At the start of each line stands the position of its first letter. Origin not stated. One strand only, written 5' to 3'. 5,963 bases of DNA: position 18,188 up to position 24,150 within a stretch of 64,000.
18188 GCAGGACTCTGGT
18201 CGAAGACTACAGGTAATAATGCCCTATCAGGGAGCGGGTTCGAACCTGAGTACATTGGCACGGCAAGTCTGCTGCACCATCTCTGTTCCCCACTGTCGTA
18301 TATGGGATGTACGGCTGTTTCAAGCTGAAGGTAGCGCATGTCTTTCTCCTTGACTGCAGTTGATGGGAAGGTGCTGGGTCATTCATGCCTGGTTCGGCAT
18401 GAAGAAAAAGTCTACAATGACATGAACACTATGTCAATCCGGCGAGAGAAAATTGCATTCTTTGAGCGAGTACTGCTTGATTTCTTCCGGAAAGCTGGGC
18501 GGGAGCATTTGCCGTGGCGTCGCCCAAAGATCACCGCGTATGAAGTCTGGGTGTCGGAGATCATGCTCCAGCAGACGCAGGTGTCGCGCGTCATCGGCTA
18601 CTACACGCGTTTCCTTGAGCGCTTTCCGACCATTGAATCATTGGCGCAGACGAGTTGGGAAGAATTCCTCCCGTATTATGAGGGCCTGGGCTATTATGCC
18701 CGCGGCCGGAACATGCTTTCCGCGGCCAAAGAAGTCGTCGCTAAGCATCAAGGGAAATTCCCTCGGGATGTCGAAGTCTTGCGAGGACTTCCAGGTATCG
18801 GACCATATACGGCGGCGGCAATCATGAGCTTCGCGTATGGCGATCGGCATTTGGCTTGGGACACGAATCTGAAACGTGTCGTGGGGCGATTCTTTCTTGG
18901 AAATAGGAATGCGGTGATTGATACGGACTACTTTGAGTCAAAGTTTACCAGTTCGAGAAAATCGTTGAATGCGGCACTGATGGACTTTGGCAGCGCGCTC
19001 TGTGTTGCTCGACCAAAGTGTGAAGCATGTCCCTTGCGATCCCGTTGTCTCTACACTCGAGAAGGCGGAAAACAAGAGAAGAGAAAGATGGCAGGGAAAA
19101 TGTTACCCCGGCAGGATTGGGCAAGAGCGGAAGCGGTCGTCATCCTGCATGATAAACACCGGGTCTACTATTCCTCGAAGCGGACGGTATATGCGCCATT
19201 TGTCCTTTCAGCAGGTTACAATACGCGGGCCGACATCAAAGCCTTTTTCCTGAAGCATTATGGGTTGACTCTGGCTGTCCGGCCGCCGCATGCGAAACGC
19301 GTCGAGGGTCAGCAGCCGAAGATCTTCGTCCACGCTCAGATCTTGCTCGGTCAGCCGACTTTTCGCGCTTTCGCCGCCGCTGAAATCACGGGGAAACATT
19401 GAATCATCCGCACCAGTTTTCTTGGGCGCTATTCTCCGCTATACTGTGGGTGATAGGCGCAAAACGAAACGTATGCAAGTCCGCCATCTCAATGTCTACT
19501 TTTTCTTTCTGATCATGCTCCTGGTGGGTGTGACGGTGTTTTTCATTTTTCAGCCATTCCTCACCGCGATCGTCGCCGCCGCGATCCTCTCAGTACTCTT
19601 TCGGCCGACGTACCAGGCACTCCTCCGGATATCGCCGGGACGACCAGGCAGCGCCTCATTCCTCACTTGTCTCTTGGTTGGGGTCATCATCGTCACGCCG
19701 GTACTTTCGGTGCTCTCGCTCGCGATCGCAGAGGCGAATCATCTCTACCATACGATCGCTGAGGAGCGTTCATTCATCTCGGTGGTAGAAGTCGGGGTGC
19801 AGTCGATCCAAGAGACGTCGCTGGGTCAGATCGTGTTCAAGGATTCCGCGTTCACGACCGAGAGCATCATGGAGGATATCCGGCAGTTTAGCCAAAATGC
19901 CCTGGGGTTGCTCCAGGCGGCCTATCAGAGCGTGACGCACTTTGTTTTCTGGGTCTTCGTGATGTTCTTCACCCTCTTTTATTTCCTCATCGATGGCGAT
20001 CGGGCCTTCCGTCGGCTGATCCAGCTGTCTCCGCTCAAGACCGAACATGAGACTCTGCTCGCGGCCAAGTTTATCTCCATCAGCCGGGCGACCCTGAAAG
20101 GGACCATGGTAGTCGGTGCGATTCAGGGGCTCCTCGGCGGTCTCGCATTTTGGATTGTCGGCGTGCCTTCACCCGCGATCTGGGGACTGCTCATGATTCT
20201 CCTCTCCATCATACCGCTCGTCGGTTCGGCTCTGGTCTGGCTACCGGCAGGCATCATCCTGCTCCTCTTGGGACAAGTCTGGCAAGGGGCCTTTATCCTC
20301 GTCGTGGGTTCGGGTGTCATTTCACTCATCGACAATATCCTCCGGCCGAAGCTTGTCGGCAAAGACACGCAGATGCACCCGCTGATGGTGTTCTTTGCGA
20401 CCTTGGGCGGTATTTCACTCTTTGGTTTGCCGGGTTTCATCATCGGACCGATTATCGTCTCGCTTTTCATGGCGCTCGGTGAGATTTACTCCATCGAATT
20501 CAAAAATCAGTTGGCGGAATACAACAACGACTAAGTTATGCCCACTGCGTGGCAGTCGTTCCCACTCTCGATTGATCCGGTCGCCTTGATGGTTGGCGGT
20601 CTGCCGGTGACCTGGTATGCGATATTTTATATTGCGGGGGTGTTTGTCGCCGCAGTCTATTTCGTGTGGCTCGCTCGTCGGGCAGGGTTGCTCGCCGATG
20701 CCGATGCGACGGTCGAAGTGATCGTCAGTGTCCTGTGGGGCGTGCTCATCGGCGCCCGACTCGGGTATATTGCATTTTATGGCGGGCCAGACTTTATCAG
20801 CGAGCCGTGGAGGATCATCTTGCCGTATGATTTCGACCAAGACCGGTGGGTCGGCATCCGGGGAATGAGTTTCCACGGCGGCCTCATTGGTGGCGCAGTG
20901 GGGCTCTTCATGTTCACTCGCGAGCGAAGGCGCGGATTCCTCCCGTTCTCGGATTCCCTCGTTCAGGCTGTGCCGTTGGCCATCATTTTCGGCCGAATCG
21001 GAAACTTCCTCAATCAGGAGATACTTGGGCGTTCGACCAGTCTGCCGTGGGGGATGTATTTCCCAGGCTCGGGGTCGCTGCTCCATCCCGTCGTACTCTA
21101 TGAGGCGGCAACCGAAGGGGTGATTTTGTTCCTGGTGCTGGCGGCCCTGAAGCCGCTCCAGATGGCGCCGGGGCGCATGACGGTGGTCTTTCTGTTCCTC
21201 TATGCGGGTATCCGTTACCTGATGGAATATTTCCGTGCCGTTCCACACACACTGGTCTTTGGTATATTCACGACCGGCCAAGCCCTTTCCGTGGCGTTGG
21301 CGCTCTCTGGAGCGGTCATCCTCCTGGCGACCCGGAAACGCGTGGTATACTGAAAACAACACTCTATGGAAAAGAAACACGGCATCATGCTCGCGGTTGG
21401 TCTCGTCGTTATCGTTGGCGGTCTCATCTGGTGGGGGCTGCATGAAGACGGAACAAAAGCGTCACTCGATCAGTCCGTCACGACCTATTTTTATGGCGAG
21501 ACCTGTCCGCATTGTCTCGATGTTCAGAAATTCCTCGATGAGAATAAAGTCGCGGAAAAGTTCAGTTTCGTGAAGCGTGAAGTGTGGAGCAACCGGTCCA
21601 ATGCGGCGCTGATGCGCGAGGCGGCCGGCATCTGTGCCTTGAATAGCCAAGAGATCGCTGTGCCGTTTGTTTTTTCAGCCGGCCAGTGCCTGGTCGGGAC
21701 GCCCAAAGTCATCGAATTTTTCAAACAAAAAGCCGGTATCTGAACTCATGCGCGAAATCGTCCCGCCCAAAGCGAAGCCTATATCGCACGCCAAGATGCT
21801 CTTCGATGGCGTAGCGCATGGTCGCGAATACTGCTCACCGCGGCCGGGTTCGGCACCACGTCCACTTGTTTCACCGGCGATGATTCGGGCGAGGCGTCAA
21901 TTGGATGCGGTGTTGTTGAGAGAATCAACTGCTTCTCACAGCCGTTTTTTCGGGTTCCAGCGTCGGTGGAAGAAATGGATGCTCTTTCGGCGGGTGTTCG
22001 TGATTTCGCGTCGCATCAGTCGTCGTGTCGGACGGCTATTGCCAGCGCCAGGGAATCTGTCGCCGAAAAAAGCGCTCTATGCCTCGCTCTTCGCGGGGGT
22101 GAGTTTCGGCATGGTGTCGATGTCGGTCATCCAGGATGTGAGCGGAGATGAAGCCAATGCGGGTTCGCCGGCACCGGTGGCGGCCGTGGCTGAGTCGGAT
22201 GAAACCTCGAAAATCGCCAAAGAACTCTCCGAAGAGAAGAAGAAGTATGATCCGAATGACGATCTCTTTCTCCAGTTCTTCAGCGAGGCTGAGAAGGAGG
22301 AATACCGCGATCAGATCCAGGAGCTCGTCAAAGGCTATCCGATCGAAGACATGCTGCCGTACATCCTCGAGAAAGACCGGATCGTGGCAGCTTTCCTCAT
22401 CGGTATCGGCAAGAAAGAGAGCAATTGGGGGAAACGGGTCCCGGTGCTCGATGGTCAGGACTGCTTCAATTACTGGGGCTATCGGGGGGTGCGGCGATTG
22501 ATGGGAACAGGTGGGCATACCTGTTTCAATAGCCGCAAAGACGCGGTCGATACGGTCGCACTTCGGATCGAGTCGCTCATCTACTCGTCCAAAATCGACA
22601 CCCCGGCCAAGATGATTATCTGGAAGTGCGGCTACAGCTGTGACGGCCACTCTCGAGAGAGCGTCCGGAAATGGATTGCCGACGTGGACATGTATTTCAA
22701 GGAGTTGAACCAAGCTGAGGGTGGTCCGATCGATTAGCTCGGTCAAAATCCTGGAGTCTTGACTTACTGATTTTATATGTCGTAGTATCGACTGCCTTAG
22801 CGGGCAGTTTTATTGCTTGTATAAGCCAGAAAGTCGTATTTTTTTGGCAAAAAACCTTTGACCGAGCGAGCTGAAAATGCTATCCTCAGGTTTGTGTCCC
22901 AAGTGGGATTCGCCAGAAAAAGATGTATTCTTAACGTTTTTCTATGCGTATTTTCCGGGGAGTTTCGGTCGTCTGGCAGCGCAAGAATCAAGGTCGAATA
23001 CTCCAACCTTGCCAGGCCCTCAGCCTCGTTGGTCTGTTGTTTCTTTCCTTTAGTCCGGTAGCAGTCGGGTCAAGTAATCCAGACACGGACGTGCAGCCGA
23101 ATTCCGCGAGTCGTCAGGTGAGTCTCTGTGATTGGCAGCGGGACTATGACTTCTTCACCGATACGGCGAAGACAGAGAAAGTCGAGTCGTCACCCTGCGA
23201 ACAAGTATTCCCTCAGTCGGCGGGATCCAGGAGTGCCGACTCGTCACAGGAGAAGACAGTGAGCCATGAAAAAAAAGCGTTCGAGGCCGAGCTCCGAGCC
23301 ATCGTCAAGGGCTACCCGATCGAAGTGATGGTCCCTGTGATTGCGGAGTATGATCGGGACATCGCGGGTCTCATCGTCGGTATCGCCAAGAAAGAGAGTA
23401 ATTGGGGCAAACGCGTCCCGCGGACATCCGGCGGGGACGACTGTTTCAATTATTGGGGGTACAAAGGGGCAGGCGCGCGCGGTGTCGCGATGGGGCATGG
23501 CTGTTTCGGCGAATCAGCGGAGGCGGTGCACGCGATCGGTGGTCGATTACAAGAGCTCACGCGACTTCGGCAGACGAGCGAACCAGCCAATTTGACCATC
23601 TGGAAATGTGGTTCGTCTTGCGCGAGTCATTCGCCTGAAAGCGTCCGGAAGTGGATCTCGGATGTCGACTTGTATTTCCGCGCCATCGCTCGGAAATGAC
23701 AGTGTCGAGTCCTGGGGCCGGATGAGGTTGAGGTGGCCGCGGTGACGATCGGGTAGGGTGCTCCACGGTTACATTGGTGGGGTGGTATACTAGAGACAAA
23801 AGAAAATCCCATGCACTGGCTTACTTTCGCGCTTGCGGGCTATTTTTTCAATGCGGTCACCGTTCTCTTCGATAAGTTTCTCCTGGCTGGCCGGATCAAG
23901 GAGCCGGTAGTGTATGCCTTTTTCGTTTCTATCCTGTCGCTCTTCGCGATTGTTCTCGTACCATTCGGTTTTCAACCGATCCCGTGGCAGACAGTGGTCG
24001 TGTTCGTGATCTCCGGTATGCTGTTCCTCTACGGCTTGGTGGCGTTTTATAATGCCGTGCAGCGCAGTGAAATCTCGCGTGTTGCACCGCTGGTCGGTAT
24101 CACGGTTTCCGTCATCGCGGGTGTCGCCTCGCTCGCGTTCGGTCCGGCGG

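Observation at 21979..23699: Tandem pair of secreted, four-Cys paralogs with an ESNWG motif (possible lysozyme-like/Rpf-like wall hydrolases)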

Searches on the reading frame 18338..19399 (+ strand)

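Call 15: search_protein_families(library=pfam, proteins=[window:18338-19399:+], max_evalue=0.001)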
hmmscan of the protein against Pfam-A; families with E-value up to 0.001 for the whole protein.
window:18338-19399:+ (354 aa): 2 families
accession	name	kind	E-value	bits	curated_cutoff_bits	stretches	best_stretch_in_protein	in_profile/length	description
PF00730.31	HhH-GPD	-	1.9e-15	57.6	26.2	1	72-191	1-92/108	HhH-GPD superfamily base excision DNA repair protein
PF00633.29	HHH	-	1.5e-07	31.4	24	1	136-165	1-30/30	Helix-hairpin-helix motif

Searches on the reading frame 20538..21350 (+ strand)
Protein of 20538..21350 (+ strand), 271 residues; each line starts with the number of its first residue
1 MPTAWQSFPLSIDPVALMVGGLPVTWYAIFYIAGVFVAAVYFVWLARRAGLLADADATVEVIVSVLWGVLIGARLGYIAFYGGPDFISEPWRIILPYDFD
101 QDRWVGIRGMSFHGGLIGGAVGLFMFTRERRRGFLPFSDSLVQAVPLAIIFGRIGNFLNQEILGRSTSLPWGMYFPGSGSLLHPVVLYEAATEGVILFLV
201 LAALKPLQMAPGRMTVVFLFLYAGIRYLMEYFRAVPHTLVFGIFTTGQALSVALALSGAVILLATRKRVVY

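Call 15: search_protein_families(library=pfam, proteins=[window:20538-21350:+], max_evalue=0.001)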
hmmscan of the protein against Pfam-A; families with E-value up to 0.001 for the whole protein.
window:20538-21350:+ (271 aa): 1 family
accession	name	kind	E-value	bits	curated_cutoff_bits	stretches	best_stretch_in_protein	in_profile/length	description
PF01790.23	LGT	-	6.5e-53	180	24.9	1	14-263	1-239/240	Prolipoprotein diacylglyceryl transferase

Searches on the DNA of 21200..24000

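Call 81: search_rna_families(source=window, start=21200, end=24000, threshold=evalue, max_evalue=1)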
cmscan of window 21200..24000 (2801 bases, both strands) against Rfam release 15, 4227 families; matches with E-value up to 1: 0.
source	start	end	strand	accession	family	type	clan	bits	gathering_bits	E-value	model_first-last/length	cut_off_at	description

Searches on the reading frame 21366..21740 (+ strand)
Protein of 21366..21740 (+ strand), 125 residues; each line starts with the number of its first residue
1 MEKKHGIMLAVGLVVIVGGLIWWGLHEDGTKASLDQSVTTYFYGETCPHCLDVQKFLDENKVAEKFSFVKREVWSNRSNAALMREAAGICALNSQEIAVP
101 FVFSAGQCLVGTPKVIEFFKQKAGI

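Call 15: search_protein_families(library=pfam, proteins=[window:21366-21740:+], max_evalue=0.001)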
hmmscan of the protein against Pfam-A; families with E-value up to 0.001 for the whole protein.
window:21366-21740:+ (125 aa): 1 family
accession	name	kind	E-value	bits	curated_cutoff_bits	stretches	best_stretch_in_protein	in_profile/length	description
PF00462.30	Glutaredoxin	-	0.00033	21.2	22.9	1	40-95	2-46/60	Glutaredoxin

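Call 82: search_protein_families(library=ncbifam, proteins=[window:21366-21740:+], max_evalue=0.01)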
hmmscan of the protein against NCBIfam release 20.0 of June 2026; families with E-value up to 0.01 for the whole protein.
window:21366-21740:+ (125 aa): 1 family
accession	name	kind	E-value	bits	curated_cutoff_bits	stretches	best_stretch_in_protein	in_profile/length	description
TIGR02180.1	GRX_euk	equivalog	0.0099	16.1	87.25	0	42-117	4-73/84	glutaredoxin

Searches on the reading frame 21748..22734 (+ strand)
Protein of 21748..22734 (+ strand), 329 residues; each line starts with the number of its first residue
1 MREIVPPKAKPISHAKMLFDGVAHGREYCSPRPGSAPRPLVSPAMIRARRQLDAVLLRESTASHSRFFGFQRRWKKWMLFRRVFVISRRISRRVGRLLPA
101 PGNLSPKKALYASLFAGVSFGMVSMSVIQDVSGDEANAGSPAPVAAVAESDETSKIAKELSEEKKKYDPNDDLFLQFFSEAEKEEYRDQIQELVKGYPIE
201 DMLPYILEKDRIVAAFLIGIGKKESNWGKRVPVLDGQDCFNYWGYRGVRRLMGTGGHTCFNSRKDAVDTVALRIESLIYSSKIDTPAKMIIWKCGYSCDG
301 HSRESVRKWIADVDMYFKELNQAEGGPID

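Call 58: find_homologous_proteins(query=window:21748-22734:+)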
Query window:21748-22734:+ (329 aa): 1927 proteins with E <= 0.001 among 5013 candidates; the best 120 are listed.
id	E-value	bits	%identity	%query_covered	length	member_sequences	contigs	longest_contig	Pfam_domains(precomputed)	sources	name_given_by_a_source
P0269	2.0e-221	752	100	100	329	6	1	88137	-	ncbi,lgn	ncbi:MAG: hypothetical protein WAT84_04800 [Candidatus Moraniibacteriota bacterium]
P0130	6.3e-197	672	89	100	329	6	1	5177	-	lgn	-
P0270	7.0e-189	645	85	100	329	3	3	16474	-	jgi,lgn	jgi:hypothetical protein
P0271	2.9e-188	643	85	99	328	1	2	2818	-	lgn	-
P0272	2.0e-186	637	85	99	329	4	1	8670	-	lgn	-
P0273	4.2e-186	636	86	99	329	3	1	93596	-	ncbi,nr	ncbi:MAG: hypothetical protein E6Q06_00335 [Candidatus Moraniibacteriota bacterium]|nr:MAG: hypothet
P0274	1.4e-185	634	85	100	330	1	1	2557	-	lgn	-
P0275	1.6e-183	628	85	100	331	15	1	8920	-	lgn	-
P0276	3.1e-183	627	84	99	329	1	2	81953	-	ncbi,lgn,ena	-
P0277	9.3e-183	625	84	100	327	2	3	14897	-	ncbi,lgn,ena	-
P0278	1.4e-174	598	83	97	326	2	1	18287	-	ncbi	ncbi:MAG: hypothetical protein ACEQSB_04510 [Undibacterium sp.]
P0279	2.9e-173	594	82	97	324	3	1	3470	-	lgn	-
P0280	8.2e-169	579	79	99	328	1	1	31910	-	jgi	-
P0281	3.9e-168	577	80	99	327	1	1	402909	-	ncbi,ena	-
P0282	3.1e-167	574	79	98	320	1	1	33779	-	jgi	jgi:hypothetical protein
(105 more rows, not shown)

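Call 62: search_protein_families(library=phrogs, proteins=[window:21748-22734:+], max_evalue=1)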
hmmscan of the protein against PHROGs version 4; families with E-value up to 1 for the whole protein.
window:21748-22734:+ (329 aa): 0 families

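Call 65: predict_structure(alignment_id=A4)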
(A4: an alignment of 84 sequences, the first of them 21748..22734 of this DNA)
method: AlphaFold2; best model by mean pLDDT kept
length: 329 residues; sequences in the alignment: 84
mean_pLDDT: 72.8   pTM: 0.47
mean pLDDT of the five models: 72.8, 72.3, 72.0, 69.8, 64.0
residues with pLDDT >= 90: 60; 70-90: 140; 50-70: 86; < 50: 43
segments of 3 or more residues with pLDDT < 50: 21-26, 29-32, 135-150, 247-255, 326-329
pLDDT, mean of each block of 10 residues (from residue 1): 64 61 47 58 76 63 74 93 96 83 69 76 71 48 41 57 59 72 89 94 94 90 84 76 57 58 90 86 77 69 84 87 59
secondary structure, 60 per line:
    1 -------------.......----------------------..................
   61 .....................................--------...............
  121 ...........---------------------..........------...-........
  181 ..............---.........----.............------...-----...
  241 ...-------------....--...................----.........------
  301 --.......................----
elements in order: H14-20 H43-97 H106-131 H153-162 H173-194 H198-206 H211-223 E230-232 E238-243 E257-260 H263-281 H286-294 H303-325

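Call 67: fold_search(model_id=the predicted structure, library=pdb)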
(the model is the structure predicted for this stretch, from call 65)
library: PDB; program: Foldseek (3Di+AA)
matches with E <= 10: 27; with E <= 0.001: 0
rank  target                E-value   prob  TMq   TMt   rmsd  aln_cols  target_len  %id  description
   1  8ww8_B                3.0e+00  0.06  0.13  0.07  19.9       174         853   10  Structure of Apo-Form AsfvPrimPol Hexamer (released 2025-04-30)
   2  9oqp_A                3.0e+00  0.02  0.09  0.09  25.4       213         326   15  Human pannexin 1 channel with 1mM mefloquine (released 2025-12-24)
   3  9fcv_A                3.1e+00  0.03  0.11  0.05  14.4       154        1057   16  Cas nuclease-CRISPR (cr)RNA ribonucleoprotein (RNP) complex (released 2025-02-12)
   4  8gts_A                3.3e+00  0.01  0.08  0.08  25.9       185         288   12  CryoEM structure of human Pannexin1 with R217H congenital mutation. (released 2024-02-28)
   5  7f8o_A                3.7e+00  0.01  0.08  0.08  22.4       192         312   12  Cryo-EM structure of the C-terminal deletion mutant of human PANX1 in a nanodisc (released 2022-01-26)
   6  9kom                  4.9e+00  0.01  0.08  0.09  25.8       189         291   16  Cryo-EM structure of human pannexin-3 protomer (released 2025-01-15)
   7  7vg7_B                5.4e+00  0.04  0.13  0.23  11.8       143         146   13  Plexin B1 extracellular fragment in complex with lasso-grafted PB1m6A9 peptide (released 2022-08-17)
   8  8snb_8S               5.7e+00  0.02  0.11  0.11  32.2       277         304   12  atomic model of sea urchin sperm doublet microtubule (48-nm periodicity) (released 2023-06-28)
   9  9a4c_B                6.1e+00  0.04  0.13  0.13  15.1       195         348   11  Integrative model of ACP-HEPS2 by crosslinking MS and deep learning (released 2024-09-18)
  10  8eq8_A                6.1e+00  0.03  0.13  0.17  22.8       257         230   12  The crystal structure of 14-3-3 Beta containing 3-nitrotyrosine at position Y130 (released 2023-01-25)
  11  7b9f_D                6.4e+00  0.01  0.10  0.07  19.8       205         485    8  Structure of the mycobacterial ESX-5 Type VII Secretion System hexameric pore complex (released 2021-07-07)
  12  2anv_A                7.2e+00  0.04  0.15  0.26   9.4       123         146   13  crystal structure of P22 lysozyme mutant L86M (released 2006-02-07)
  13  8rav_A                7.2e+00  0.01  0.10  0.05  25.7       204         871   12  The crystal structure of DNA-bound human MutSbeta (MSH2/MSH3) in the canonical mismatch bound conformation with ADP bo (released 2025-06-11)
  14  6cfc                  8.4e+00  0.08  0.23  0.15  10.0       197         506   10  Crystal structure of soluble lytic transglycosylase Cj0843 of Campylobacter jejuni in complex with Bulgecin A (released 2018-05-30)
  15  9hey_A                8.4e+00  0.01  0.10  0.11  25.9       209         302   13  CryoEM structure of mouse Panx1-R75A, narrow conformation (released 2025-11-26)
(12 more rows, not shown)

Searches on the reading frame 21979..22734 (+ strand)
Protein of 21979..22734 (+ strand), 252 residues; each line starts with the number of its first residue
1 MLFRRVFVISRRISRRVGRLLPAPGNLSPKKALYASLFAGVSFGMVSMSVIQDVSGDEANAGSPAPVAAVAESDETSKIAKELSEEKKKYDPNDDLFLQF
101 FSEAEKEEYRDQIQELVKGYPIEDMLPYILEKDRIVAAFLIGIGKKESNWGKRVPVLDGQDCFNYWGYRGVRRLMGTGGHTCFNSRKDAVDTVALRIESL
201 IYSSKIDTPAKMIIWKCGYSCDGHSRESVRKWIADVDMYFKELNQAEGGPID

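Call 4: search_protein_families(library=pfam, proteins=[window:21979-22734:+], max_evalue=1)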
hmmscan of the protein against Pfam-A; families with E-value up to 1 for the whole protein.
seq(252 aa): 0 families

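Call 5: search_protein_families(library=ncbifam, proteins=[window:21979-22734:+], max_evalue=1)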
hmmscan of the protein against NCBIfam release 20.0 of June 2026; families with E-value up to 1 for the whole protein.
seq(252 aa): 0 families
